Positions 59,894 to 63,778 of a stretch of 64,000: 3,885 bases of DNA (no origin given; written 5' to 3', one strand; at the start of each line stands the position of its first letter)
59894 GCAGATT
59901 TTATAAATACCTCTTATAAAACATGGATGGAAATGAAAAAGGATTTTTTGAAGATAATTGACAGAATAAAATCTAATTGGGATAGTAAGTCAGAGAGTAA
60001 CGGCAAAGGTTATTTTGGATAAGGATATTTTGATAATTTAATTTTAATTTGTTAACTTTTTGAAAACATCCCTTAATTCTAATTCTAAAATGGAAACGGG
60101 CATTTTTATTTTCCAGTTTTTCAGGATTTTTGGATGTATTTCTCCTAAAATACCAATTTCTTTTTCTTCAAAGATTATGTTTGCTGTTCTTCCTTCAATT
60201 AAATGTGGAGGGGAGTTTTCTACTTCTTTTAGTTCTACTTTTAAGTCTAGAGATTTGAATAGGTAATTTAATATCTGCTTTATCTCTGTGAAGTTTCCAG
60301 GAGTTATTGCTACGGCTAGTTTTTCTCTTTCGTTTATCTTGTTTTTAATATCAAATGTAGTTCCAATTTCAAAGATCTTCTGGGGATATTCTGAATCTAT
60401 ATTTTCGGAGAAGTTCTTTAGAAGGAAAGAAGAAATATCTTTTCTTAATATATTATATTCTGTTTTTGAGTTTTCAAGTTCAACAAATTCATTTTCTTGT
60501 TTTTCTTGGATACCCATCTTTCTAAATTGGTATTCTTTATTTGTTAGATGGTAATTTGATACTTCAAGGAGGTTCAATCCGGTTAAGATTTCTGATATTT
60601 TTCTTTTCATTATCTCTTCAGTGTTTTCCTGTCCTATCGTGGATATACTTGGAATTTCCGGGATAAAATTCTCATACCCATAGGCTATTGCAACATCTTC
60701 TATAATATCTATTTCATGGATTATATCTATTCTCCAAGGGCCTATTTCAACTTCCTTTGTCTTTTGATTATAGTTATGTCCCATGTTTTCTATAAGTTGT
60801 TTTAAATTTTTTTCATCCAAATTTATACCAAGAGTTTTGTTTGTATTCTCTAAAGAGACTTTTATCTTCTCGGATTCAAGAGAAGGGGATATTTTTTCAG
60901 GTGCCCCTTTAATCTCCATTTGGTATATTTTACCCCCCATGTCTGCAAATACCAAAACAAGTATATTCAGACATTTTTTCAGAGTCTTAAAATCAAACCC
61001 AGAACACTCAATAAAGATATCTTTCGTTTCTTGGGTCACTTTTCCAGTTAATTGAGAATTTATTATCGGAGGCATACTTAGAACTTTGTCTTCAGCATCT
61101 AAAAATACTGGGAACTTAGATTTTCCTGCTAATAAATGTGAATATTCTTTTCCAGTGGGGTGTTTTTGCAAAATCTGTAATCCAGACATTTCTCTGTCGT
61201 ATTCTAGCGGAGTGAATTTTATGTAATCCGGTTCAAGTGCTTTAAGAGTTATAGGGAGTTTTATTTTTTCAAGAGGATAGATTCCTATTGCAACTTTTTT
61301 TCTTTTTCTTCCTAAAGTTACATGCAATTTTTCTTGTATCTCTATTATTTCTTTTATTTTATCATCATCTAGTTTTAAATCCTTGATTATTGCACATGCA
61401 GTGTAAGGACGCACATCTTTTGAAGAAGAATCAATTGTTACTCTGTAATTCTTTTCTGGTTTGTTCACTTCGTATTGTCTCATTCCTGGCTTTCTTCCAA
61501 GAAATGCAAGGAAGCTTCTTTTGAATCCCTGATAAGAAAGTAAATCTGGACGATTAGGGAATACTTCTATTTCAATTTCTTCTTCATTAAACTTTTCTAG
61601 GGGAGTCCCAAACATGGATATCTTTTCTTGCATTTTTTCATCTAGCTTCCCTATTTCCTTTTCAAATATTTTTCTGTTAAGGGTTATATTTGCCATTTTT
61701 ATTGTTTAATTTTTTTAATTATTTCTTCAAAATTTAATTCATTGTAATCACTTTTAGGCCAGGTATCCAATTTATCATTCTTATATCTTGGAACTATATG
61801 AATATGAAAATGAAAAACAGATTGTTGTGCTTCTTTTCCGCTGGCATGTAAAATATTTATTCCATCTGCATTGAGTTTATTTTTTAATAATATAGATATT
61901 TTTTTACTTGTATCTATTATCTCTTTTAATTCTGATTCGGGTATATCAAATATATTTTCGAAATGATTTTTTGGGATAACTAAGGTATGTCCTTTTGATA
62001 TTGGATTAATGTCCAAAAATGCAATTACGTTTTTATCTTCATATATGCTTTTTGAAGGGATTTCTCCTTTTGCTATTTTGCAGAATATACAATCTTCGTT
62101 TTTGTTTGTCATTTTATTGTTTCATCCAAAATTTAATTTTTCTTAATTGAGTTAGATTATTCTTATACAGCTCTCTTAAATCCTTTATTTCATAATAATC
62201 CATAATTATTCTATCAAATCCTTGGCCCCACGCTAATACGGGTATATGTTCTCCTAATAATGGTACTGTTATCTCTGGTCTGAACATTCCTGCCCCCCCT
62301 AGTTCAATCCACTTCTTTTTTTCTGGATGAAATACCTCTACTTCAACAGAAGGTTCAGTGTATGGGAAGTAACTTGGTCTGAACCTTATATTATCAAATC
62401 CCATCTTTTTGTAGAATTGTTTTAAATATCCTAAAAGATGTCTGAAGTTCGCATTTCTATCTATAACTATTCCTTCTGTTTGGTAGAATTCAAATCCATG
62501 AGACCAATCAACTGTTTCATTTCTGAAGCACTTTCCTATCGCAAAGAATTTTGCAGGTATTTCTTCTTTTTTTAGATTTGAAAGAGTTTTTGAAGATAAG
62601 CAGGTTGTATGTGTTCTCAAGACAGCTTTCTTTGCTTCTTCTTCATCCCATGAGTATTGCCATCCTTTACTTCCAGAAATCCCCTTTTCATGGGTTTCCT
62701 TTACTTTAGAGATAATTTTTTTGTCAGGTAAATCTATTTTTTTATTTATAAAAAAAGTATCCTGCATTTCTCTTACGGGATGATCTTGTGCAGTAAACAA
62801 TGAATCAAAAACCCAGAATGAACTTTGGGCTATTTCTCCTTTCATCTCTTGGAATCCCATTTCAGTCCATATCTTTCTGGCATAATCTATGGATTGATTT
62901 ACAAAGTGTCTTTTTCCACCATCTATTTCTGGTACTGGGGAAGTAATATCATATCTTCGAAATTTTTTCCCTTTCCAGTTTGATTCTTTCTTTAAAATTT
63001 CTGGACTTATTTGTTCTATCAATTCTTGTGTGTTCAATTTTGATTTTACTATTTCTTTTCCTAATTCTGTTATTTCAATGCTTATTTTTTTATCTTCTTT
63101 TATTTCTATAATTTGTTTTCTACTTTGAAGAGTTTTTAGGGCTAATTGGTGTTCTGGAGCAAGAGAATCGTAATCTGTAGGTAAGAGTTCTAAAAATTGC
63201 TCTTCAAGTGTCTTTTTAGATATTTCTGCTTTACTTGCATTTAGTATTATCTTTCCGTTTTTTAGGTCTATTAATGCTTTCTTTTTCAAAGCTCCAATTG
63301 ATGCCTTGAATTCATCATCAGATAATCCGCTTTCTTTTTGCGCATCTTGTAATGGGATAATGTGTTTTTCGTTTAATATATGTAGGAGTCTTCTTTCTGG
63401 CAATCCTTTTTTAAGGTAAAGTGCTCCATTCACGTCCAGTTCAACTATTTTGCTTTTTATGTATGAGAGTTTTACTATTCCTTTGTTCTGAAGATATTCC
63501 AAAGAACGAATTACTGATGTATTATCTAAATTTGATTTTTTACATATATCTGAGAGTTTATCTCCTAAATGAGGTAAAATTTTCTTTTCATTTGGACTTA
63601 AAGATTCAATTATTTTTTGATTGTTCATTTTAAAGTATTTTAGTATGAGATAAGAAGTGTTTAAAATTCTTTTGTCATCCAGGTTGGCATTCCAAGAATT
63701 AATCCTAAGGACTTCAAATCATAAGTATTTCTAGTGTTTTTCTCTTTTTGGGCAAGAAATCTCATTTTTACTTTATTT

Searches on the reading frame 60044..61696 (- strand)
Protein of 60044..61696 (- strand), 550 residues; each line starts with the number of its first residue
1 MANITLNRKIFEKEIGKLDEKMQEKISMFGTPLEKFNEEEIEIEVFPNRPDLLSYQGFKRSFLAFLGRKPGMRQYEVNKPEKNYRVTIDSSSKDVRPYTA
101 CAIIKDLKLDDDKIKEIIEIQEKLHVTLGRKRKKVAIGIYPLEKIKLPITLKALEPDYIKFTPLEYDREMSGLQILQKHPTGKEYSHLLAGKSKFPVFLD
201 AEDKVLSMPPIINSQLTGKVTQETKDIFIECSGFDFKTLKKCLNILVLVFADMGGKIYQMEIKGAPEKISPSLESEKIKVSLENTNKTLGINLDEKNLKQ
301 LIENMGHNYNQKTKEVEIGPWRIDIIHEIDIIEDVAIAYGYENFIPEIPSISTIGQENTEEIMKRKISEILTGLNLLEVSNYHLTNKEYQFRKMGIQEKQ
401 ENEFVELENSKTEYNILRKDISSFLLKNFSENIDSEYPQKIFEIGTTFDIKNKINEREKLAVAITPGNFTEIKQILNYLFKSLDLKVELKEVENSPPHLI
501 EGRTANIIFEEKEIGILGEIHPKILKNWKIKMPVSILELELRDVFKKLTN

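Call 54: search_protein_families(library=pfam, proteins=[window:60044-61696:-], max_evalue=0.00001)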
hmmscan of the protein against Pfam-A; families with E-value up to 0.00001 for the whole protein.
window:60044-61696:- (550 aa): 3 families
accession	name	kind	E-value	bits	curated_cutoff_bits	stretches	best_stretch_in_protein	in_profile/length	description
PF17759.6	tRNA_synthFbeta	-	5.3e-38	131.1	22.4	1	348-541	5-214/214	Phenylalanyl tRNA synthetase beta chain CLM domain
PF03484.21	B5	-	8e-19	68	28.6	1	278-341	1-67/67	tRNA synthetase B5 domain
PF03483.22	B3_4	-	1.6e-06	28.3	29.3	1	114-238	35-131/174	B3/4 domain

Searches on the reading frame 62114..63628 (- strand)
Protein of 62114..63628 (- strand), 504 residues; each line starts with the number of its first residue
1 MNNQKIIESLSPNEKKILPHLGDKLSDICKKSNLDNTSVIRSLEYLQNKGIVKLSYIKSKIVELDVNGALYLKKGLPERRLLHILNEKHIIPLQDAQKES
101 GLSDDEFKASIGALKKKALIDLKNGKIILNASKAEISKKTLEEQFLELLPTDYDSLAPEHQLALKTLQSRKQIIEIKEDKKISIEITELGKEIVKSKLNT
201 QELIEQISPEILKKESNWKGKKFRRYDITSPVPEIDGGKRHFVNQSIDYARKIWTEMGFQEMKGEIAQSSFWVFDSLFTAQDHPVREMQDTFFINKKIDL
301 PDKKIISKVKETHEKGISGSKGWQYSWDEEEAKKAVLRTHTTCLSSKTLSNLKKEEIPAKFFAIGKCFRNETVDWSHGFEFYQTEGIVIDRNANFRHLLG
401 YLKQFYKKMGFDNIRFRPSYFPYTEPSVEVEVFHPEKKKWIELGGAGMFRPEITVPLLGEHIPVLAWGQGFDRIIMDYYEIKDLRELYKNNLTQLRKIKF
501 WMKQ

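Call 54: search_protein_families(library=pfam, proteins=[window:62114-63628:-], max_evalue=0.00001)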
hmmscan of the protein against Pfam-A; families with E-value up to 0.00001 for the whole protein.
window:62114-63628:- (504 aa): 1 family
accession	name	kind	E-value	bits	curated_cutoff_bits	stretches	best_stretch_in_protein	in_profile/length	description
PF01409.25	tRNA-synt_2d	-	1.3e-81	274.2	19.8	1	226-497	2-245/246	tRNA synthetases class II core domain (F)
